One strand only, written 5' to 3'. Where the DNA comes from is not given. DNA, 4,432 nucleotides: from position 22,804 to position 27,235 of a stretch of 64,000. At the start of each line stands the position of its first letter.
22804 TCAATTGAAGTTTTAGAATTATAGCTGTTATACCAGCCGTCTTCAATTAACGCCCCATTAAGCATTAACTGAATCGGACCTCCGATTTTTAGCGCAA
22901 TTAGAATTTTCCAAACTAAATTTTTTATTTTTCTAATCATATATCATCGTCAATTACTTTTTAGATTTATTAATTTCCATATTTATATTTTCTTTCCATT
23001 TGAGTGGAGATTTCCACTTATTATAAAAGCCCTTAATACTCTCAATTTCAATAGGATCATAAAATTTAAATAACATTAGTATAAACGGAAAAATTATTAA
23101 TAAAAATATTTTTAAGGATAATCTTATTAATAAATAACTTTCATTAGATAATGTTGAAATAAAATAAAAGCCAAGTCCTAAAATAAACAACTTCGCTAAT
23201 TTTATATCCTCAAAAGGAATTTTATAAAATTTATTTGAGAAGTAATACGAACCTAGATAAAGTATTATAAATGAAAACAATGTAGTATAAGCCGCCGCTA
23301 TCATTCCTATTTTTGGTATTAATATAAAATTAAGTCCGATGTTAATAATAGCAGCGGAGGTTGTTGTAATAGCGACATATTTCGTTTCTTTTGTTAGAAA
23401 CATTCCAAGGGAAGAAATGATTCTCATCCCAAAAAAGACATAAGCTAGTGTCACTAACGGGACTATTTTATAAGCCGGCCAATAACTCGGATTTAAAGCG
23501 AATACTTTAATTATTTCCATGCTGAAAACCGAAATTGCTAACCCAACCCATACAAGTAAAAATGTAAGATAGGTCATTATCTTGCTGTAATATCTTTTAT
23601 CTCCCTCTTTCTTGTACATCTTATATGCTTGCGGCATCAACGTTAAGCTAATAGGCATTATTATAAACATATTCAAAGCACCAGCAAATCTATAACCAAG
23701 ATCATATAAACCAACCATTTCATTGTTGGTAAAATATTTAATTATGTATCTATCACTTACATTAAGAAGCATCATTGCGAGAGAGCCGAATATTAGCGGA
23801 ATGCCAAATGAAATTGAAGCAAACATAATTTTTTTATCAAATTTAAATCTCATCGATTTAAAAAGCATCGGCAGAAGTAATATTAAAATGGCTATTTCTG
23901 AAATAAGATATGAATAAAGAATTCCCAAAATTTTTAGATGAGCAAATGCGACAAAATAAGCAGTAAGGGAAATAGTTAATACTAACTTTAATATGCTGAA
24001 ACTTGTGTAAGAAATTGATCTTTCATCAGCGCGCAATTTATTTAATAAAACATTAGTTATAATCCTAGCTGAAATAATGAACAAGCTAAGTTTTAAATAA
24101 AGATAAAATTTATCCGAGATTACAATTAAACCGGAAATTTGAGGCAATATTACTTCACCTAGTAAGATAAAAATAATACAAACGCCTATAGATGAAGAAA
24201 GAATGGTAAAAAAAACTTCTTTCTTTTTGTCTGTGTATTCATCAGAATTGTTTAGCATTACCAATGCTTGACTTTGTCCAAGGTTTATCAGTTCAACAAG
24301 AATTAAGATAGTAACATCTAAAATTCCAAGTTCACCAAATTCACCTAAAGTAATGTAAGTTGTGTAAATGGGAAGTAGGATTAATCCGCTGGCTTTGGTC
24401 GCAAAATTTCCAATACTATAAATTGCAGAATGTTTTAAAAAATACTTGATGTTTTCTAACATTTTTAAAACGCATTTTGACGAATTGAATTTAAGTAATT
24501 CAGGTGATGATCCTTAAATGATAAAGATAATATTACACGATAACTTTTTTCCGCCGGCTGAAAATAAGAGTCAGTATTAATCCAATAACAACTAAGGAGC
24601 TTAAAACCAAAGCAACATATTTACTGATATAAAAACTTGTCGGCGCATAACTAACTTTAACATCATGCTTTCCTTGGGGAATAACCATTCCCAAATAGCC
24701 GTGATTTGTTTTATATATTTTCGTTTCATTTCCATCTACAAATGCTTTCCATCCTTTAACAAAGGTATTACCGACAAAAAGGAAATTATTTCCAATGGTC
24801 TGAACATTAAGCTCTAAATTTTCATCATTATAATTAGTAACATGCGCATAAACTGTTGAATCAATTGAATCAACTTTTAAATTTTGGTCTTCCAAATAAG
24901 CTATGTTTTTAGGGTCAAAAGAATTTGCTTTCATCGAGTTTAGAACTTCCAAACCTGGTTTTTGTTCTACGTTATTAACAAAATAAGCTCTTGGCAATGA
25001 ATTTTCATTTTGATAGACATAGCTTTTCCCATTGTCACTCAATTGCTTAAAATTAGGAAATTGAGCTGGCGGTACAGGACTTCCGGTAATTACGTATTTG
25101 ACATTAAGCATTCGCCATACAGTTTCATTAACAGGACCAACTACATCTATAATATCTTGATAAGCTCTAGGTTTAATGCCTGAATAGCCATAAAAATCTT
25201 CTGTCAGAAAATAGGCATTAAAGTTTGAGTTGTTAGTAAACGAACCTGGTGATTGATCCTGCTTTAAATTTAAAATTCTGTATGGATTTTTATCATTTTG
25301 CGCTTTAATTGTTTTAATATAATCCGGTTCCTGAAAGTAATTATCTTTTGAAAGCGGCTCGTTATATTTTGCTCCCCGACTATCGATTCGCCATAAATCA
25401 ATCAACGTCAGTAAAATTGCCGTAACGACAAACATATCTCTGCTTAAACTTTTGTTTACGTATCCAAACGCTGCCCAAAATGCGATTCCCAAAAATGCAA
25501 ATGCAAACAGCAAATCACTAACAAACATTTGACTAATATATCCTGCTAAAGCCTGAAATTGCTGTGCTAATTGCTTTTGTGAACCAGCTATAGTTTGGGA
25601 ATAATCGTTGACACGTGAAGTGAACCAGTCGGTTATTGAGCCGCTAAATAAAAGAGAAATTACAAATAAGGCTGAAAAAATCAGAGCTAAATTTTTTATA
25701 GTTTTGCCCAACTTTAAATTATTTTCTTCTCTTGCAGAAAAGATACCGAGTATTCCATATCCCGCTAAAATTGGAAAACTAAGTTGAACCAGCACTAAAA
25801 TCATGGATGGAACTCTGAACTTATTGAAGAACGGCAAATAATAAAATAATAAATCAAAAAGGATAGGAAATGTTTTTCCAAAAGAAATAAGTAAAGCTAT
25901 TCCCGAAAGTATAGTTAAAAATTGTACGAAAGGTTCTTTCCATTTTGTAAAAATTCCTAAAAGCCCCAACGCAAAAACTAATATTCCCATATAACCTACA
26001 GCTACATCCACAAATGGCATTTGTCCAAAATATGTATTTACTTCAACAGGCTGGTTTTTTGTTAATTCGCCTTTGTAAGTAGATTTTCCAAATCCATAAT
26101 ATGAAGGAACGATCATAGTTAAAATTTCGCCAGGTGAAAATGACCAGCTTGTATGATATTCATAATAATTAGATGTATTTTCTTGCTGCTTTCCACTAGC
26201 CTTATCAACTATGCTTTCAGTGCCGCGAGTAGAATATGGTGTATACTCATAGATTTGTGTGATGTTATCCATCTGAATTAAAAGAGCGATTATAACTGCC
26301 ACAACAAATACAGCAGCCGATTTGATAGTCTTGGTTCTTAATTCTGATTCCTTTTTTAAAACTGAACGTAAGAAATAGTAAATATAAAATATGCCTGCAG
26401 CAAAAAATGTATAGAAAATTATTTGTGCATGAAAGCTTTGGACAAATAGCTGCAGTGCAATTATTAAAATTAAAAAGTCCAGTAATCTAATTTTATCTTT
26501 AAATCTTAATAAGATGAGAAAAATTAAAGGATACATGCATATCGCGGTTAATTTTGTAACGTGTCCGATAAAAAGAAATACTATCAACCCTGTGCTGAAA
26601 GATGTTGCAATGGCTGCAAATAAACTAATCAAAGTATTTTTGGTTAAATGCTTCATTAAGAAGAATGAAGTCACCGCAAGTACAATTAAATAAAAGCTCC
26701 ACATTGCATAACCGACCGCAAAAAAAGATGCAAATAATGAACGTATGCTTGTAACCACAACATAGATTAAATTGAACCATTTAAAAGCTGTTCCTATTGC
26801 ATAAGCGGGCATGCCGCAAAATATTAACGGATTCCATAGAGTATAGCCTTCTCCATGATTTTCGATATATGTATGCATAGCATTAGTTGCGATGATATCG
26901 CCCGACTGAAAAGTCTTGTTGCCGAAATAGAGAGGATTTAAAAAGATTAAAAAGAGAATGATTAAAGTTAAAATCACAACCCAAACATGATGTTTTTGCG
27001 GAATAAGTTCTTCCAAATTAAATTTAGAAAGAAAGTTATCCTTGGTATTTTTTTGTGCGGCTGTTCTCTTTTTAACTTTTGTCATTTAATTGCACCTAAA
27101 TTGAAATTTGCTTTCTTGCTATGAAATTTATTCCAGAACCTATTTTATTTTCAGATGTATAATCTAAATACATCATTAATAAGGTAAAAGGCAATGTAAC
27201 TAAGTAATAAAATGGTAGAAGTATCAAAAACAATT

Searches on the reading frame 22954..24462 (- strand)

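Call 40: search_protein_families(library=pfam, proteins=[window:22954-24462:-], max_evalue=0.00001)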
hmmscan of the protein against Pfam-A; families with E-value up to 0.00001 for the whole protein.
window:22954-24462:- (502 aa): 2 families
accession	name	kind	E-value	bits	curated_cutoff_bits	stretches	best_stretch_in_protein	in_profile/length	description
PF01943.22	Polysacc_synt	-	1.1e-20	74.7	28.2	1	9-277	2-268/274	Polysaccharide biosynthesis protein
PF13440.11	Polysacc_synt_3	-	8.6e-12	45.3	23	1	40-321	9-283/293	Polysaccharide biosynthesis protein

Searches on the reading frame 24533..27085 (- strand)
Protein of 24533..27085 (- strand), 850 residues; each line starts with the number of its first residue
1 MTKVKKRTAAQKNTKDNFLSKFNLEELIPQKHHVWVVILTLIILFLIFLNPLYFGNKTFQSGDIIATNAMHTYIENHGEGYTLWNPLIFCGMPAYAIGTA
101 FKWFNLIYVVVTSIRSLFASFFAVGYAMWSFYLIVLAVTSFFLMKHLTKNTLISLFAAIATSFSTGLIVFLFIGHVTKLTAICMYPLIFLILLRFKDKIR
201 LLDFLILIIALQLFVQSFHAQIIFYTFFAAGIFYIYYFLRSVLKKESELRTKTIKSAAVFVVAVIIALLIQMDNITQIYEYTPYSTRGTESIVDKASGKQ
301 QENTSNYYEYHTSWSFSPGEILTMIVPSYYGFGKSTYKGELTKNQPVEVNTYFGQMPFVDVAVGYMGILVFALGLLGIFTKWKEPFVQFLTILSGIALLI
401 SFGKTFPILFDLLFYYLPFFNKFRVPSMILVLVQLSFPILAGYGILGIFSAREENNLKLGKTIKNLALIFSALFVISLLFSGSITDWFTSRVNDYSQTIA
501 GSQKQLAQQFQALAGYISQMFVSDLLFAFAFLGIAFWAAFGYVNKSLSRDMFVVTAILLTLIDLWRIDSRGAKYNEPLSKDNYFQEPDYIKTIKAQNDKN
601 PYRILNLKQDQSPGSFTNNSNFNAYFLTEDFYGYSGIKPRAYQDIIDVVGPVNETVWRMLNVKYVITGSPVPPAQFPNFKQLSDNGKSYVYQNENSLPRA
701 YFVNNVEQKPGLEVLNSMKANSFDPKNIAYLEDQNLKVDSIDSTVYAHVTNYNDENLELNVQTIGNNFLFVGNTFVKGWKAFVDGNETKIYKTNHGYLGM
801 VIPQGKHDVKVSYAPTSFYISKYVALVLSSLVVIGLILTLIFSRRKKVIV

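Call 40: search_protein_families(library=pfam, proteins=[window:24533-27085:-], max_evalue=0.00001)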
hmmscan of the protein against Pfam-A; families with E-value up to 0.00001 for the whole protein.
window:24533-27085:- (850 aa): 1 family
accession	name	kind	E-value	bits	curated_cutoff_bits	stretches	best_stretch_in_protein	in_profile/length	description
PF09586.16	YfhO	-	2.1e-09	36.8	28.5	1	747-821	756-831/835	Bacterial membrane protein YfhO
